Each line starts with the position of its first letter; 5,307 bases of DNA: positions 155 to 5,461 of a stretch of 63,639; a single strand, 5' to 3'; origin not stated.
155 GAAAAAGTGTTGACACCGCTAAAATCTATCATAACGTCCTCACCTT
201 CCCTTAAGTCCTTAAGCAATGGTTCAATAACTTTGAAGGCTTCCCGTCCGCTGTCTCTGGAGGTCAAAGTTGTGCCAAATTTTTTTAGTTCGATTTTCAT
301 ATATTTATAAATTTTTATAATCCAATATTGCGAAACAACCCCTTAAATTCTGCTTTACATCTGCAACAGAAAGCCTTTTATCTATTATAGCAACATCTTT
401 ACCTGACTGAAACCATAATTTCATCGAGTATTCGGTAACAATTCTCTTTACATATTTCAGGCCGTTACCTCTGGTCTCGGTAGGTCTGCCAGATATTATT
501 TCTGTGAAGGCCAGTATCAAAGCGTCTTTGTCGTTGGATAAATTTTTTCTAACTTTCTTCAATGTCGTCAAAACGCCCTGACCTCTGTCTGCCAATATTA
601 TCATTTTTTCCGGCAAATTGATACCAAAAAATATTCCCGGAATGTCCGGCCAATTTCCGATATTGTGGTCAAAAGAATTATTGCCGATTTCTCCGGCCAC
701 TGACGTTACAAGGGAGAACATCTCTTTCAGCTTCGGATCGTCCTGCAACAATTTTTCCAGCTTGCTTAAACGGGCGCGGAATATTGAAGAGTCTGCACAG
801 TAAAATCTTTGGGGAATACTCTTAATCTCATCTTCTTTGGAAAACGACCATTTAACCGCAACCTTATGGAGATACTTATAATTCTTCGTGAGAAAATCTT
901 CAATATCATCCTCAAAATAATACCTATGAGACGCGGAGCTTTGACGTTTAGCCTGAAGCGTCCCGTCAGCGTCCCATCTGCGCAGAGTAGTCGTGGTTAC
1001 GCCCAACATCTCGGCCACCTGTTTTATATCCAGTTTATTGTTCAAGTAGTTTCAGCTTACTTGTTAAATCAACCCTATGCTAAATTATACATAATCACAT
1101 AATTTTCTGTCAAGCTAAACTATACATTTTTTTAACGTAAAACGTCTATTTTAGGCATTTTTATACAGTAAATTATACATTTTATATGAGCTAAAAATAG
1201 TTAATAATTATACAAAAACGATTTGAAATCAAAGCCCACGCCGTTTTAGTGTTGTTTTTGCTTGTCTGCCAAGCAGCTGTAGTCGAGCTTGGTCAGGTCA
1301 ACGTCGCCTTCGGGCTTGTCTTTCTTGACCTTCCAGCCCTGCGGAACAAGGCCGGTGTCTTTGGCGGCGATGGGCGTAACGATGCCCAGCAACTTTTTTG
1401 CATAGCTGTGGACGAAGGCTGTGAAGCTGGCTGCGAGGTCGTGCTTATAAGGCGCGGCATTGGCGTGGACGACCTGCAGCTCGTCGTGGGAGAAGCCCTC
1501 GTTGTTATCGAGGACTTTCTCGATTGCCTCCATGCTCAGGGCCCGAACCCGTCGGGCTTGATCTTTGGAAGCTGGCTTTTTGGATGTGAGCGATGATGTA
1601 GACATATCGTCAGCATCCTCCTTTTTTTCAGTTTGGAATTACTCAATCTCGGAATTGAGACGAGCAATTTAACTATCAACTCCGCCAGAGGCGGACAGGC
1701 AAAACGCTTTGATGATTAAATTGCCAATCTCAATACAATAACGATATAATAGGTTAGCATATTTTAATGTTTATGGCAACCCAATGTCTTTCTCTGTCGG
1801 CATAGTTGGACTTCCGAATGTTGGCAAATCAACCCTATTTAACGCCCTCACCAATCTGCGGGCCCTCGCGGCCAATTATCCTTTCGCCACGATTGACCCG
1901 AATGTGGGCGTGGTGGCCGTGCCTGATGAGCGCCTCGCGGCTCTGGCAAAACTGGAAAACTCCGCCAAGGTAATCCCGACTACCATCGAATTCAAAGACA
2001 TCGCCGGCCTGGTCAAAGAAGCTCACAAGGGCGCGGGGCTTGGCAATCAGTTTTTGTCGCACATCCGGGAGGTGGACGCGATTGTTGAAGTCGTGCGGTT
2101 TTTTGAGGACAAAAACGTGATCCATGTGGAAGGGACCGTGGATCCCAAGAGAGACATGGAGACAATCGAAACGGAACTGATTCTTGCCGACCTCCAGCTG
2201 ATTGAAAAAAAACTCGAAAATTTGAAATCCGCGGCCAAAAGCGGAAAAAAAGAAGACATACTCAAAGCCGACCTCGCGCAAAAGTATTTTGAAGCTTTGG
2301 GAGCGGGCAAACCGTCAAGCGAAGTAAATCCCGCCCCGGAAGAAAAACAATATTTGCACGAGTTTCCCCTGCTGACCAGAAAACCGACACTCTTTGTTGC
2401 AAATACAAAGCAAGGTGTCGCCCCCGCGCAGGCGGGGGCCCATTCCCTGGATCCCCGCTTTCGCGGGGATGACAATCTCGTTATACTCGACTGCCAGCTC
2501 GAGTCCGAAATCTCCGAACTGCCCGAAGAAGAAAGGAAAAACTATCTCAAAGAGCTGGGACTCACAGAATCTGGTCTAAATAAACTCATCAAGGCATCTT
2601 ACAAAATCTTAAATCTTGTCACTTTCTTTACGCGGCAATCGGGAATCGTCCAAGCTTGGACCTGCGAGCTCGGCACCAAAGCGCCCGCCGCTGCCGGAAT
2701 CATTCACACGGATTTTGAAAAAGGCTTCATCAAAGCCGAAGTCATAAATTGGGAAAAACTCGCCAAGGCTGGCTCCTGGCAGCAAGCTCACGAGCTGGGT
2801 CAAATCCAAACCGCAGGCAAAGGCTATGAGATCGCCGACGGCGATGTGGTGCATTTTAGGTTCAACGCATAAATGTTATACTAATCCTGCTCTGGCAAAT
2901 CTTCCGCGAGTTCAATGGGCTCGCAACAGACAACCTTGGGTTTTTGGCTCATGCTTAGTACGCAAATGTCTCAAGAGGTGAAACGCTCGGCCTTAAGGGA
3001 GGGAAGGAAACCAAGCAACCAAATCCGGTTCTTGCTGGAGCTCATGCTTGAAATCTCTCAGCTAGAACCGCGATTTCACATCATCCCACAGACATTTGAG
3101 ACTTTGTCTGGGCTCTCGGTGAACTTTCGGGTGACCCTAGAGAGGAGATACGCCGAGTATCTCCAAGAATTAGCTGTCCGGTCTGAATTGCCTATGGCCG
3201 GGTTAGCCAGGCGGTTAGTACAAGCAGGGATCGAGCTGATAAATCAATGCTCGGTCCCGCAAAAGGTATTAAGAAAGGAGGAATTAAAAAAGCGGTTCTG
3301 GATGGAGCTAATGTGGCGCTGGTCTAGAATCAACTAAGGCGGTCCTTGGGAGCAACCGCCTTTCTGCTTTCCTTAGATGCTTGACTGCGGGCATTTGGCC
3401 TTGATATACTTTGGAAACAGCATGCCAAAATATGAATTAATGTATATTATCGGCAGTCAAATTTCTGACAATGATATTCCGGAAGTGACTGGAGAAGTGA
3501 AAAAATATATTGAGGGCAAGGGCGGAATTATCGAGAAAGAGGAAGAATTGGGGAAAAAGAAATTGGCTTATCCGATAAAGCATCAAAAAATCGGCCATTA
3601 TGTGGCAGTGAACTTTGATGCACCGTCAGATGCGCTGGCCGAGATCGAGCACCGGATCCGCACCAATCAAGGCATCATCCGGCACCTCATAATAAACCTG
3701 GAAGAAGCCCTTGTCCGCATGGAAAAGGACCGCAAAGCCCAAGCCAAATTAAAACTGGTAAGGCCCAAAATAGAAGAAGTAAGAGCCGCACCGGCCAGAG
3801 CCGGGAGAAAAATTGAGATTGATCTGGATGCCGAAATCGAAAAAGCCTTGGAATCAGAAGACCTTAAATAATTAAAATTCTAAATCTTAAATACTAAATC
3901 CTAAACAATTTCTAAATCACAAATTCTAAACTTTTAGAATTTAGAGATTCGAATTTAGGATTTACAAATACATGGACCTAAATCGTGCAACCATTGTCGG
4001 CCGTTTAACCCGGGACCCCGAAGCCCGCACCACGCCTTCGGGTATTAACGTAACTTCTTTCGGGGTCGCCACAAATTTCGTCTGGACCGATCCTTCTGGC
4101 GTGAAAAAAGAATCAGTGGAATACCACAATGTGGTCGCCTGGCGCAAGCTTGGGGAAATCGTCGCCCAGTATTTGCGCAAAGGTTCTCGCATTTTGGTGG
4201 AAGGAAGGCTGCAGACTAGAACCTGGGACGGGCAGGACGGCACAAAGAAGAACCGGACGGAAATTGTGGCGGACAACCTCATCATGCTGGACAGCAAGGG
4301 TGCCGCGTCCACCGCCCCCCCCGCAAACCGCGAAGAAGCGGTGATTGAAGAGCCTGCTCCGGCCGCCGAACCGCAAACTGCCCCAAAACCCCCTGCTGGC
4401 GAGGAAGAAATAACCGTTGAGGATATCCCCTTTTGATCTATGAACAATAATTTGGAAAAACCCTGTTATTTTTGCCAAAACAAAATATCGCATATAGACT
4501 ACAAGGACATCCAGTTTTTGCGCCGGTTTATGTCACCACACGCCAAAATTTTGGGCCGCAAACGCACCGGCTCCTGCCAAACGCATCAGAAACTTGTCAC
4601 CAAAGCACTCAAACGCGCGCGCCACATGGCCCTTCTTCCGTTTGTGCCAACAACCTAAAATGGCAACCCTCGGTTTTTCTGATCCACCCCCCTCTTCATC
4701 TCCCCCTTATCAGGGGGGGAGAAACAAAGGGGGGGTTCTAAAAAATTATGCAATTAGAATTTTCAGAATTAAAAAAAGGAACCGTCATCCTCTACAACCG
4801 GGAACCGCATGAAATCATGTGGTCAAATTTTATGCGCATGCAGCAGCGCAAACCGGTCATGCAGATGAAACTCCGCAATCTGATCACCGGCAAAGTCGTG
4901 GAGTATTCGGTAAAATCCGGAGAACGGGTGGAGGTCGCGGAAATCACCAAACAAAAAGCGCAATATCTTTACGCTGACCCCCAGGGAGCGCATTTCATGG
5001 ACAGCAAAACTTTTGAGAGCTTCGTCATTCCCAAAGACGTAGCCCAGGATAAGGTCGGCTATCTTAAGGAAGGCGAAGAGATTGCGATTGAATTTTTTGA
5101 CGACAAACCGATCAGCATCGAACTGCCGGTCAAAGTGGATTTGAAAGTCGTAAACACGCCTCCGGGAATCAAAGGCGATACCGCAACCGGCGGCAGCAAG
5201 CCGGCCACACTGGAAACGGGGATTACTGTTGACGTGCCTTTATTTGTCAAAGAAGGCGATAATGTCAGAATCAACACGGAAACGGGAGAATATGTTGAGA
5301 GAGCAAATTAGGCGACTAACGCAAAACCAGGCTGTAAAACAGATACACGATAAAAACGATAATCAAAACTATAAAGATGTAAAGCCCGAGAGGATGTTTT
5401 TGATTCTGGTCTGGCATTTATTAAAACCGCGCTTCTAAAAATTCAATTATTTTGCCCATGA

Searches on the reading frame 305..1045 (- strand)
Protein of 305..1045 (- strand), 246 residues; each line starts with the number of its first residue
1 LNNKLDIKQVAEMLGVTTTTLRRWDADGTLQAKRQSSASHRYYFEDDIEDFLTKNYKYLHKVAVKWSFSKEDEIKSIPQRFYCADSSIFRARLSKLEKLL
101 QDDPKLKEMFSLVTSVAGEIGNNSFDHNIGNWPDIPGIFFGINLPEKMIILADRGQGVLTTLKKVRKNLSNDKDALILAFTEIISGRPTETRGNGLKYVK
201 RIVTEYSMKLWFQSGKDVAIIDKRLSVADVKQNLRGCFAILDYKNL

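Call 45: search_protein_families(library=pfam, proteins=[window:305-1045:-], max_evalue=0.0001)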
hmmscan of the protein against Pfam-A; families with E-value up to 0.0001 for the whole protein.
window:305-1045:- (246 aa): 3 families
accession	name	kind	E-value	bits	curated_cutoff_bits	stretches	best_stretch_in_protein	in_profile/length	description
PF13411.12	MerR_1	-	1.2e-09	38.6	21.6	1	7-51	3-46/69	MerR HTH family regulatory protein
PF00376.29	MerR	-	1.2e-08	35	28.2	1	7-43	2-38/38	MerR family regulatory protein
PF12728.13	HTH_17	-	2e-08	34.8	27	1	5-55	2-50/51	Helix-turn-helix domain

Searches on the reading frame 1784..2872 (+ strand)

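Call 45: search_protein_families(library=pfam, proteins=[window:1784-2872:+], max_evalue=0.0001)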
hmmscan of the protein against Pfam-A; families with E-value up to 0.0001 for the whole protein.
window:1784-2872:+ (362 aa): 3 families
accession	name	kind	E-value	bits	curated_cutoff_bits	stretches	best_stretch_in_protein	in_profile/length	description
PF06071.19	YchF-GTPase_C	-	2.2e-30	105.1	27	1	278-361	1-84/84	Protein of unknown function (DUF933)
PF01926.29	MMR_HSR1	-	8.6e-22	77.8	21.9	1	5-116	2-86/113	50S ribosome-binding GTPase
PF02421.24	FeoB_N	-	1.7e-08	34.6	27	1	5-48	3-46/156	Ferrous iron transport protein B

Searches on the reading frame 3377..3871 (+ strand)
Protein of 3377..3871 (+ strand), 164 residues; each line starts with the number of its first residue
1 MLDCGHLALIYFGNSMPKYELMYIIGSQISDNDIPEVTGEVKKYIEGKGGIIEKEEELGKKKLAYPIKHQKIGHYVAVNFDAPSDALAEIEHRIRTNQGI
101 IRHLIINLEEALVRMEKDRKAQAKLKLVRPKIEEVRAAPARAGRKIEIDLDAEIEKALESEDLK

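Call 45: search_protein_families(library=pfam, proteins=[window:3377-3871:+], max_evalue=0.0001)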
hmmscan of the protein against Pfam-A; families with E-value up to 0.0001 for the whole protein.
window:3377-3871:+ (164 aa): 1 family
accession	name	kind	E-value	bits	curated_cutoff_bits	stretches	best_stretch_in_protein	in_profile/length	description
PF01250.22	Ribosomal_S6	-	3.8e-27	94.7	27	1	18-106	1-89/90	Ribosomal protein S6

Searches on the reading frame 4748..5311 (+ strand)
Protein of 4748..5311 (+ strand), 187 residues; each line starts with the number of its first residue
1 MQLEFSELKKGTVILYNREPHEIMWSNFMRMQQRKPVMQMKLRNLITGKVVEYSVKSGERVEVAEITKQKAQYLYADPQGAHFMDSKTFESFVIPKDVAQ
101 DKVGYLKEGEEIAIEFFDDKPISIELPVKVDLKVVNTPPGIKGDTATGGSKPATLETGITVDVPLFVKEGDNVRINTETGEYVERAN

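Call 45: search_protein_families(library=pfam, proteins=[window:4748-5311:+], max_evalue=0.0001)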
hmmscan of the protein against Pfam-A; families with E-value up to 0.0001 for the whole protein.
window:4748-5311:+ (187 aa): 3 families
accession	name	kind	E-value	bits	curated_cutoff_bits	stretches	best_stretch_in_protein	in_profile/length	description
PF09285.17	Elong-fact-P_C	-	5.6e-27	93.7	25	1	130-185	1-56/56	Elongation factor P, C-terminal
PF01132.26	EFP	-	7.3e-19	67.9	27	1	70-122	2-54/54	Elongation factor P (EF-P) OB domain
PF08207.18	EFP_N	-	1.1e-12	48.2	23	1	6-61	3-58/58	Elongation factor P (EF-P) KOW-like domain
